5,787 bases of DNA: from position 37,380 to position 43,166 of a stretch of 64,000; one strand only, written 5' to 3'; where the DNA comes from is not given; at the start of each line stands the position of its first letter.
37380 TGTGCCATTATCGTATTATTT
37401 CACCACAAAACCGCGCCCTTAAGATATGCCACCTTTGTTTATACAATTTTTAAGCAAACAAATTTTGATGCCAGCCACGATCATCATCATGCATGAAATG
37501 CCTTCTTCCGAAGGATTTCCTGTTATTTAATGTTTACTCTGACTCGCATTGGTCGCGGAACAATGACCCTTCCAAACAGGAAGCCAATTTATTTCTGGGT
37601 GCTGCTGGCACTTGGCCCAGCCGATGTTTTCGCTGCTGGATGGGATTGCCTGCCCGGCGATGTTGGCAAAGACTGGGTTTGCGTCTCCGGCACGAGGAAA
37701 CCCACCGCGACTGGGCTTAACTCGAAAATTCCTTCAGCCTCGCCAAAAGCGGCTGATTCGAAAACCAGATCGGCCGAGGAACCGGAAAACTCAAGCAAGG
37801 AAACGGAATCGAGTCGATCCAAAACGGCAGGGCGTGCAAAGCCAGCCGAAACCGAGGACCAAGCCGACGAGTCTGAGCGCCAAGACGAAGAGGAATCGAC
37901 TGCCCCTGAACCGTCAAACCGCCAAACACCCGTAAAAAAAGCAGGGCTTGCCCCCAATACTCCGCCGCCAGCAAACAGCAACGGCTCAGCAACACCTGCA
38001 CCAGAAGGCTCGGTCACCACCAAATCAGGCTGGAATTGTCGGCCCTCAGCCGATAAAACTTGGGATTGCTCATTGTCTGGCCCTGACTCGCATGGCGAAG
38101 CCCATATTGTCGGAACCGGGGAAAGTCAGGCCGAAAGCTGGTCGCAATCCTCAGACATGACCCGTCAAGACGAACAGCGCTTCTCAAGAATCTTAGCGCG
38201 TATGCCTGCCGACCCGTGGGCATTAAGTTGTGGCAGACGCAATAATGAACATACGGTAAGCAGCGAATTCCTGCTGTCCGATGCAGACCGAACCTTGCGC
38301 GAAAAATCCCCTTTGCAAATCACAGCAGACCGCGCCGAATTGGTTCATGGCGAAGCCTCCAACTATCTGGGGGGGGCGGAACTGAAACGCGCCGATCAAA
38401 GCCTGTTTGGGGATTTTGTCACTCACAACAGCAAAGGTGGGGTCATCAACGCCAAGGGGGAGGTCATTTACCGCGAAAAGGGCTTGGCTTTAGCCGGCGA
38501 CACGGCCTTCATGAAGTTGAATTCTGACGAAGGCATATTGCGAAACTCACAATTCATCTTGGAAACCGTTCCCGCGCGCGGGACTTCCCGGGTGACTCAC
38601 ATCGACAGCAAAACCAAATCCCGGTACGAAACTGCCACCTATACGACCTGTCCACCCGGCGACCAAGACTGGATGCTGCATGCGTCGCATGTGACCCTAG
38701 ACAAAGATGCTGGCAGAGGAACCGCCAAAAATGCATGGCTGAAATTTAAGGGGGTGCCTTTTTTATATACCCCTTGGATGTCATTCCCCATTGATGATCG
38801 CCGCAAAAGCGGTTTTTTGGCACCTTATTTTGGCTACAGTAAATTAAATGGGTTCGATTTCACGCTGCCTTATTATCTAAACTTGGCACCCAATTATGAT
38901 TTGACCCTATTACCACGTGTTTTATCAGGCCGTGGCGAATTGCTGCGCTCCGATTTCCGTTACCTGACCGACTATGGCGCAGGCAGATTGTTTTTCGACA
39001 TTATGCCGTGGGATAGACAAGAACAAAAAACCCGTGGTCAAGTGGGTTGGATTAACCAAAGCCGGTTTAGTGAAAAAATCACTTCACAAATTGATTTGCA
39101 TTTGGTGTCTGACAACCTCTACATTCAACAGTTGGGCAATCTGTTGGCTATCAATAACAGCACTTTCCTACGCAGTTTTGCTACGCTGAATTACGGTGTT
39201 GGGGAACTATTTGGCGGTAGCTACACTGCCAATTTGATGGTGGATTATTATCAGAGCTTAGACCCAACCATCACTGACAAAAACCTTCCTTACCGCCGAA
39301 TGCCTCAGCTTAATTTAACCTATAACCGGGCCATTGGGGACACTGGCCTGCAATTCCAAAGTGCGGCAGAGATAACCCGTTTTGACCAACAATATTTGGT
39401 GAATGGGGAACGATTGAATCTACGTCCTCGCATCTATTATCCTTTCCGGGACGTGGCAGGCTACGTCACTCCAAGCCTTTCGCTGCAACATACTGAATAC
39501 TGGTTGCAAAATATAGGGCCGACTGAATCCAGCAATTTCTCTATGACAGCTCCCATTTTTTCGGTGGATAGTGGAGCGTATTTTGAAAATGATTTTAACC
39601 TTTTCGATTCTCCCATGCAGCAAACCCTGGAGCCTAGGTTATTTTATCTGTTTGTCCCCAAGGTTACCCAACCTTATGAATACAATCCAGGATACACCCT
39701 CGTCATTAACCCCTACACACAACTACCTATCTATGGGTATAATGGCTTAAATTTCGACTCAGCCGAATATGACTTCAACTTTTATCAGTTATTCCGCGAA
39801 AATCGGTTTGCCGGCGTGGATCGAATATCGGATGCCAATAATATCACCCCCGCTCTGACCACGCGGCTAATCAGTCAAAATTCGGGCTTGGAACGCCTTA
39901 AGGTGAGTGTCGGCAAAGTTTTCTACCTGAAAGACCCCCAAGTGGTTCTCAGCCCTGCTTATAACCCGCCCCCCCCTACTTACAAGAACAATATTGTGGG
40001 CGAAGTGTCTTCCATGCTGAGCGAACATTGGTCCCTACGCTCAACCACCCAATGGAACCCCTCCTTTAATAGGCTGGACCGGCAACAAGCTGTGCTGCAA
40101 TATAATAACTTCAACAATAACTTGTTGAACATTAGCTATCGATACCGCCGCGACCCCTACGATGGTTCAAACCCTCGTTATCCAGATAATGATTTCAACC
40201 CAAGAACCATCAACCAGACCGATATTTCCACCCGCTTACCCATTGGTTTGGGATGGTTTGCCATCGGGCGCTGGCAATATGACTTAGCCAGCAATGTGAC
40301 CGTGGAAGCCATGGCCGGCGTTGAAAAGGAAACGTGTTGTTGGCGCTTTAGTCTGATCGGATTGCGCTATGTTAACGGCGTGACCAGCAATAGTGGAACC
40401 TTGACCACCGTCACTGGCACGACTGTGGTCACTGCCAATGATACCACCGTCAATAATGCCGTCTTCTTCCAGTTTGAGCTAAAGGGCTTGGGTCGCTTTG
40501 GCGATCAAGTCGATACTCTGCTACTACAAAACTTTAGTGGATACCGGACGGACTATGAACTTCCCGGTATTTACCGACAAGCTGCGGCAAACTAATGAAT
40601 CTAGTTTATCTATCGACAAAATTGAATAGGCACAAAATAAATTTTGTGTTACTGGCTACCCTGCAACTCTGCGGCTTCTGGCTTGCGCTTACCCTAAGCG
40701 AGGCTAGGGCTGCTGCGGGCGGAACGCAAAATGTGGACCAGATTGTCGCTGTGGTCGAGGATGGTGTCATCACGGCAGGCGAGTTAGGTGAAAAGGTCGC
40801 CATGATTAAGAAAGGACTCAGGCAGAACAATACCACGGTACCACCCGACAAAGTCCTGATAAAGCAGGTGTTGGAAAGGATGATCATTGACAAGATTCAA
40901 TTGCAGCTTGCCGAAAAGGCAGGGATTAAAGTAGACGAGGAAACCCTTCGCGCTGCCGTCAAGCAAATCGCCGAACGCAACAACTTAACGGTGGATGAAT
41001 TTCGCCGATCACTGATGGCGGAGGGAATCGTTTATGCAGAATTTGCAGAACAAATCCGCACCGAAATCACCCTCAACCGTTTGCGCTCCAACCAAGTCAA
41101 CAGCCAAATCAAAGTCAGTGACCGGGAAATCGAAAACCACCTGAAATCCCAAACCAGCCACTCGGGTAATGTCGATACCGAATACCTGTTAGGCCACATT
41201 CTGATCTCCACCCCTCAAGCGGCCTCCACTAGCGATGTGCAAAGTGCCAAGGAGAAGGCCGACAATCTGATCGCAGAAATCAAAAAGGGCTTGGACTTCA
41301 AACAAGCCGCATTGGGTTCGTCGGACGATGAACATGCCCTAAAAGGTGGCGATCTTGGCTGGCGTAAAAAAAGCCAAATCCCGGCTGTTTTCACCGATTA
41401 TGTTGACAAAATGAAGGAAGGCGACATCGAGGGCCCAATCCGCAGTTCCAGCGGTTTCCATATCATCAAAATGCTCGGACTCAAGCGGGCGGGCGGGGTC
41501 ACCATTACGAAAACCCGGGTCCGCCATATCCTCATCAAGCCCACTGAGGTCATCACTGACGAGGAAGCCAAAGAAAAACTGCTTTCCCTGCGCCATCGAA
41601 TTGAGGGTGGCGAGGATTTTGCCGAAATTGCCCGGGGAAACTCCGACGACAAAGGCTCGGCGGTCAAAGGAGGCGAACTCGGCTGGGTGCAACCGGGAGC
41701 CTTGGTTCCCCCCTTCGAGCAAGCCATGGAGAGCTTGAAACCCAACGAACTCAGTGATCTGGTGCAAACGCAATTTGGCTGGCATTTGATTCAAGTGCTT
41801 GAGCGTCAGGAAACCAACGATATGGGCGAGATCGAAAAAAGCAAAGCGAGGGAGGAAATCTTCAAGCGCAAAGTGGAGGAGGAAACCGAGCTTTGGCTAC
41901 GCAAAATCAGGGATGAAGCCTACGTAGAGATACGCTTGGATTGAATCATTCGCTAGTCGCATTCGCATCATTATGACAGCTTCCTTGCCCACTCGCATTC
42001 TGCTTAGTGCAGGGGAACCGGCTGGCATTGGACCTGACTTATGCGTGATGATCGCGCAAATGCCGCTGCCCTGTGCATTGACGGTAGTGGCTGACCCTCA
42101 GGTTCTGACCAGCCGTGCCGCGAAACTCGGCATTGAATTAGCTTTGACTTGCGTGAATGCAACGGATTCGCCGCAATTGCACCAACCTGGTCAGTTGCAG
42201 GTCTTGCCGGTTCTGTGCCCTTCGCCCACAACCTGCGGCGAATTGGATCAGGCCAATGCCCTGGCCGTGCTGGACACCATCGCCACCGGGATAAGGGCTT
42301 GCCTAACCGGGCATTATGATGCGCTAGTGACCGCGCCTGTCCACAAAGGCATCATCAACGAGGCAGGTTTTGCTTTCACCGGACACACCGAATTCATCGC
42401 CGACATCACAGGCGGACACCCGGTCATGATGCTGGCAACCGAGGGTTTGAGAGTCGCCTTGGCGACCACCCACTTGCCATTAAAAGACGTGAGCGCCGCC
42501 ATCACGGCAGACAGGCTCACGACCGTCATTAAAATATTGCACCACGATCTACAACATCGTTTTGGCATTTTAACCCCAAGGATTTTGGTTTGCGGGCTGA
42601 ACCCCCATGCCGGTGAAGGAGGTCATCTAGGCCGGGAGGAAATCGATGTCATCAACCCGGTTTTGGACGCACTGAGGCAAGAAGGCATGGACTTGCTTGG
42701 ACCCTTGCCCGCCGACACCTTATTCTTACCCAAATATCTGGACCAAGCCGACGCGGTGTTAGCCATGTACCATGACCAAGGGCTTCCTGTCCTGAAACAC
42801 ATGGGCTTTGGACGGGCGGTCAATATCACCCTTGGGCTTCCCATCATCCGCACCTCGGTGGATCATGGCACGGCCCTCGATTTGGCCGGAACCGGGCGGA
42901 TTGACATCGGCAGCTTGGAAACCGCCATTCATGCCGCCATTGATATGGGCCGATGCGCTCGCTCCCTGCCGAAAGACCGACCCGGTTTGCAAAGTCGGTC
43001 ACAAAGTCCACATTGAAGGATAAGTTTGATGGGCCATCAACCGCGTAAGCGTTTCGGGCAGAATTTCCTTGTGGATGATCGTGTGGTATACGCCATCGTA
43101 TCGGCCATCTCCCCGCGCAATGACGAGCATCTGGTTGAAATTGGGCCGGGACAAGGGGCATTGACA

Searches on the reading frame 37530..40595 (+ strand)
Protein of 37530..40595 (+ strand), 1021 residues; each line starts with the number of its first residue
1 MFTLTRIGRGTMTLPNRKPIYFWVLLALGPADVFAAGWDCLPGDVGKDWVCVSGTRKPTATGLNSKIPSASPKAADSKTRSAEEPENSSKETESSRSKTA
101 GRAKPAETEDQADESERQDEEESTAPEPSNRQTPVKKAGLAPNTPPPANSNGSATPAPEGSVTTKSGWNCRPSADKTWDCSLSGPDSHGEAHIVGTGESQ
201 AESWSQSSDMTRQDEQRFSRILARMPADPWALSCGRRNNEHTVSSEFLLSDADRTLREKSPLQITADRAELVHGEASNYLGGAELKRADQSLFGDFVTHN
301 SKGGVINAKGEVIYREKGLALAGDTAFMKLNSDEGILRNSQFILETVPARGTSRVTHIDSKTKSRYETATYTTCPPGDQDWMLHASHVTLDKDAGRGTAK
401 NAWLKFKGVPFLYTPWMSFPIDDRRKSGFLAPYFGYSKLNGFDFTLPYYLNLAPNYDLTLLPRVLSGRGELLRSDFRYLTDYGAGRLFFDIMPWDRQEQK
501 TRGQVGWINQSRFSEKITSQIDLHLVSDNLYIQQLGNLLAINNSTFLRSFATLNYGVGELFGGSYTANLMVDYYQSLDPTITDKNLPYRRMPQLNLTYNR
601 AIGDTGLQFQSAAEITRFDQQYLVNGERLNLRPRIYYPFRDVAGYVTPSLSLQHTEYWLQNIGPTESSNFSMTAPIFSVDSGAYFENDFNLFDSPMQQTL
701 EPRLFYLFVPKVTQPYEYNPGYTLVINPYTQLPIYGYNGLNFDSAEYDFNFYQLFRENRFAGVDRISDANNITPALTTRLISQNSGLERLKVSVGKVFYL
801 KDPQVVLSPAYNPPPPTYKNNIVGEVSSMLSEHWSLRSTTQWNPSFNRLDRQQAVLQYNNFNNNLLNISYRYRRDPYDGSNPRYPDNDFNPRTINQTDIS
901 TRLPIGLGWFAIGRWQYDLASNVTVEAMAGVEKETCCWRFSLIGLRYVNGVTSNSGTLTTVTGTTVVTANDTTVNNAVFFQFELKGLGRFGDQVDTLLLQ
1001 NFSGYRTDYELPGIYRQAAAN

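Call 31: search_protein_families(library=pfam, proteins=[window:37530-40595:+], max_evalue=0.00001)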
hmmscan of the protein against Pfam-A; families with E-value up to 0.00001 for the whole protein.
window:37530-40595:+ (1021 aa): 1 family
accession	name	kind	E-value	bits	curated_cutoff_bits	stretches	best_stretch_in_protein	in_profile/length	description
PF04453.20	LptD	-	6.8e-87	292.7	22.4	1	500-909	1-384/384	LPS transport system D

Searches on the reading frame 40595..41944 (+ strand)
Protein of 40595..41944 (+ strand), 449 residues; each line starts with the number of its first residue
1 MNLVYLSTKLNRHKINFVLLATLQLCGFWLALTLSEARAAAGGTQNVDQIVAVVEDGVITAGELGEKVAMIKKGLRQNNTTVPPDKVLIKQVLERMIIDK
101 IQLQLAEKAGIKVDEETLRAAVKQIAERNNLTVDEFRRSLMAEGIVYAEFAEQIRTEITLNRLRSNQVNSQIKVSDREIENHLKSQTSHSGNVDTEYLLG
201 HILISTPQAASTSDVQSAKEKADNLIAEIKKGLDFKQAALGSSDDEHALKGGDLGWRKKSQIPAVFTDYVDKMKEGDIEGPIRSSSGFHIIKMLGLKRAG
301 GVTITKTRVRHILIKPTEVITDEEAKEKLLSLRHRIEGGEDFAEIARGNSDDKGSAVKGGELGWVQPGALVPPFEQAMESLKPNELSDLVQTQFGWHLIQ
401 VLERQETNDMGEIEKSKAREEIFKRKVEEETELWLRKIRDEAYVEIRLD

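Call 31: search_protein_families(library=pfam, proteins=[window:40595-41944:+], max_evalue=0.00001)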
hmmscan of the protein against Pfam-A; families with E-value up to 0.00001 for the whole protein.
window:40595-41944:+ (449 aa): 6 families
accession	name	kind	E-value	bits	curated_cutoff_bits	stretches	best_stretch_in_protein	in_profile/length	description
PF13616.12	Rotamase_3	-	1.3e-54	184.2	22.5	2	306-404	15-115/116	PPIC-type PPIASE domain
PF00639.27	Rotamase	-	7.6e-50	168.3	21.7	2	311-401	1-95/97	PPIC-type PPIASE domain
PF09312.16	SurA_N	-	1.5e-39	135.3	30.8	1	47-164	1-118/118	SurA N-terminal domain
PF13145.12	Rotamase_2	-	7.7e-19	69.1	27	2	175-299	2-111/121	PPIC-type PPIASE domain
PF13624.11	SurA_N_3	-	3.1e-14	53.6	27.2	1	30-163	23-161/162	SurA-like N-terminal domain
PF13623.11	SurA_N_2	-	3.8e-08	33.8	28.5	1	43-127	35-124/145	SurA-like N-terminal domain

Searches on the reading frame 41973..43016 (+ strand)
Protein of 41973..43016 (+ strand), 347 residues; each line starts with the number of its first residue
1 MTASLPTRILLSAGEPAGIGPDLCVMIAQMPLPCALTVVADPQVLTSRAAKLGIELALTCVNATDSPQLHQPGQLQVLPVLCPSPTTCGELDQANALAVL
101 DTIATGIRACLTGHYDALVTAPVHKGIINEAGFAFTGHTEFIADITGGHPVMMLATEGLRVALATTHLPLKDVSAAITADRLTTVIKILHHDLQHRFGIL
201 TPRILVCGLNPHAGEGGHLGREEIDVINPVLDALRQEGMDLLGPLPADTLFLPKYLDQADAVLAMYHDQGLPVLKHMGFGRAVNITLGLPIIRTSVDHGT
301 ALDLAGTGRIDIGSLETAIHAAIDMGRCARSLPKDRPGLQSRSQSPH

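Call 31: search_protein_families(library=pfam, proteins=[window:41973-43016:+], max_evalue=0.00001)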
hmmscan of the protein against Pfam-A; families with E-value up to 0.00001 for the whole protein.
window:41973-43016:+ (347 aa): 1 family
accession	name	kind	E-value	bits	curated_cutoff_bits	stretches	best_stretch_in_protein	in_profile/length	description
PF04166.17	PdxA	-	1.2e-110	369.9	27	1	34-322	3-286/286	Pyridoxal phosphate biosynthetic protein PdxA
